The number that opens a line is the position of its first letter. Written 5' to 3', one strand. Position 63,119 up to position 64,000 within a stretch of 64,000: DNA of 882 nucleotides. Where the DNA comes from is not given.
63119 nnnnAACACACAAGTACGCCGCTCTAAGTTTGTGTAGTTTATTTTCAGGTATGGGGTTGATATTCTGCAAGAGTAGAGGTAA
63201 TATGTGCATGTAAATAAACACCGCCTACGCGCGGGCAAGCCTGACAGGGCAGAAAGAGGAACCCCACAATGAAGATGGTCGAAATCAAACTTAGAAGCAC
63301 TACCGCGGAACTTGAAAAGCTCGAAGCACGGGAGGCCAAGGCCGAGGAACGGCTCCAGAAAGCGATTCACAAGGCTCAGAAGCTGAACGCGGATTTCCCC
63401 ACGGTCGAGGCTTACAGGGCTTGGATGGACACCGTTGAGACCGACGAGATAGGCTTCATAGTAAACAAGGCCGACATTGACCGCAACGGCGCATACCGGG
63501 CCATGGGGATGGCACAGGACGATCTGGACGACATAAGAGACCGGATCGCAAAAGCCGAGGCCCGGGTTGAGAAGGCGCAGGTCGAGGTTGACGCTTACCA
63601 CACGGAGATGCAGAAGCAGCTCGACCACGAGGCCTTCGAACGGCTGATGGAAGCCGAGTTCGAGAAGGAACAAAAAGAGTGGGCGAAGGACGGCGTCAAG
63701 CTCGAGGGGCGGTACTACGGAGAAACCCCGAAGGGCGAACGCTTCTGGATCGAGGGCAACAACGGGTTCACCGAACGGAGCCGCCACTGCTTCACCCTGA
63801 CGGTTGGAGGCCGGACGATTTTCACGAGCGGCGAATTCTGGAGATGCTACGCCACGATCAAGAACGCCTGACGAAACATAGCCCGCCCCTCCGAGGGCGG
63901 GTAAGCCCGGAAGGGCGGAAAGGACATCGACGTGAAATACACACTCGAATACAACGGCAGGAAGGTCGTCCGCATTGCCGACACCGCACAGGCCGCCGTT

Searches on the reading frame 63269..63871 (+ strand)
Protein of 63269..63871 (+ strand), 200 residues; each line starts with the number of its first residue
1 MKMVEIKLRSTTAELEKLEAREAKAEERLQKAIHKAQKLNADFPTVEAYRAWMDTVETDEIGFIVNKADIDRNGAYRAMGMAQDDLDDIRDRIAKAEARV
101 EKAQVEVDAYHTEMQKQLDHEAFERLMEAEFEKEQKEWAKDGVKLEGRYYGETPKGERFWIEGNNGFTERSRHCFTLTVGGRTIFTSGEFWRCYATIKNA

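Call 3: search_protein_families(library=pfam, proteins=[window:63269-63871:+], max_evalue=0.01)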
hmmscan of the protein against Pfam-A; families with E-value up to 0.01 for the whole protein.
window:63269-63871:+ (200 aa): 0 families

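Call 8: search_protein_families(library=phrogs, proteins=[window:63269-63871:+], max_evalue=0.001)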
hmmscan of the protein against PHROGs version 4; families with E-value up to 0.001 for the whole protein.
window:63269-63871:+ (200 aa): 0 families

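Call 36: find_related_loci(query=window:63269-63868:+, collection=viral_contigs, flank=10000)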
Query window:63269-63868:+ (200 aa) in viral_contigs; peptide patterns used: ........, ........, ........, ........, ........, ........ (x = any residue, [..] = any of these).
11 stretches matched a pattern; 3 encode a relative of the query (tblastn E <= 1e-3); 3 distinct loci.
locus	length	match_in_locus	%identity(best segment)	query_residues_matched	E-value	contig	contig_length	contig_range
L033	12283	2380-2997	48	1-199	2e-55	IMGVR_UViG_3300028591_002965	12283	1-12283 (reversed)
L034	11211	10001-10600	49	1-200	9e-52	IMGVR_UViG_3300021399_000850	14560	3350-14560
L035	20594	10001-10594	44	1-198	6e-40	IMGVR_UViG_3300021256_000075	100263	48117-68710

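Call 84: find_encoding_contigs(protein=window:63269-63871:+, flank=10000, max_places=10)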
Protein window:63269-63871:+ (200 aa): 11 contigs read that carry it; 10 places shown.
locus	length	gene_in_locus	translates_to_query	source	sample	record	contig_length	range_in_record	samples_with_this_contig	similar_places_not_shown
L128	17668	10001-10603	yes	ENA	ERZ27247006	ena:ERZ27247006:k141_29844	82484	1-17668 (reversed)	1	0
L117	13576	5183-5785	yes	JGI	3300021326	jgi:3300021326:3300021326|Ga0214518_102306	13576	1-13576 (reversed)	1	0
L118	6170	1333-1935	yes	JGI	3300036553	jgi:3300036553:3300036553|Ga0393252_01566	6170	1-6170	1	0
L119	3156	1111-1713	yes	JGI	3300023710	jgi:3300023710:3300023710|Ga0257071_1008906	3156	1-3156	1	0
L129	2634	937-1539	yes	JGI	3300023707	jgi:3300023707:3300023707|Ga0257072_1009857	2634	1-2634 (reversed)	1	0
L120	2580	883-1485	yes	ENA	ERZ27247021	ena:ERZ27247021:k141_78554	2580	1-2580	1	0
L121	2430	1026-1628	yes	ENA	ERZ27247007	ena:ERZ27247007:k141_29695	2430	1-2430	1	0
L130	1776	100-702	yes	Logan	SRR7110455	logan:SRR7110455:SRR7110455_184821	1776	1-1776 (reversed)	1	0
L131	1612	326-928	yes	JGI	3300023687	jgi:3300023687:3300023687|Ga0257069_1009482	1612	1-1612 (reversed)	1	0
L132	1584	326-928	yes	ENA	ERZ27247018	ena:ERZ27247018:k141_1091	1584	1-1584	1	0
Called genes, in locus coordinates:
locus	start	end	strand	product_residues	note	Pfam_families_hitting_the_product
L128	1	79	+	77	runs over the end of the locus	-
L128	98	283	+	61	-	-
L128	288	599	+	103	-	-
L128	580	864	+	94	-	-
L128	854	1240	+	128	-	-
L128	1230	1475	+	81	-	-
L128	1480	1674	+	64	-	-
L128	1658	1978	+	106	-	-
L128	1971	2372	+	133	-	-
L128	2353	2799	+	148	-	-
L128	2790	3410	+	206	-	-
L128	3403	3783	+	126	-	-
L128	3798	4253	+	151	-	-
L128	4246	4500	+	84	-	PF24233:DUF7446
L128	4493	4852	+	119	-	-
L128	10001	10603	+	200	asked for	-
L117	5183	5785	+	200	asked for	-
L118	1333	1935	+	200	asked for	-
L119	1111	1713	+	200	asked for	-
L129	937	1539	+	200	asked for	-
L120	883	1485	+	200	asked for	-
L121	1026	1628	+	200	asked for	-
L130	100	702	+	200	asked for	-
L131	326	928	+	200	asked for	-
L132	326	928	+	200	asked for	-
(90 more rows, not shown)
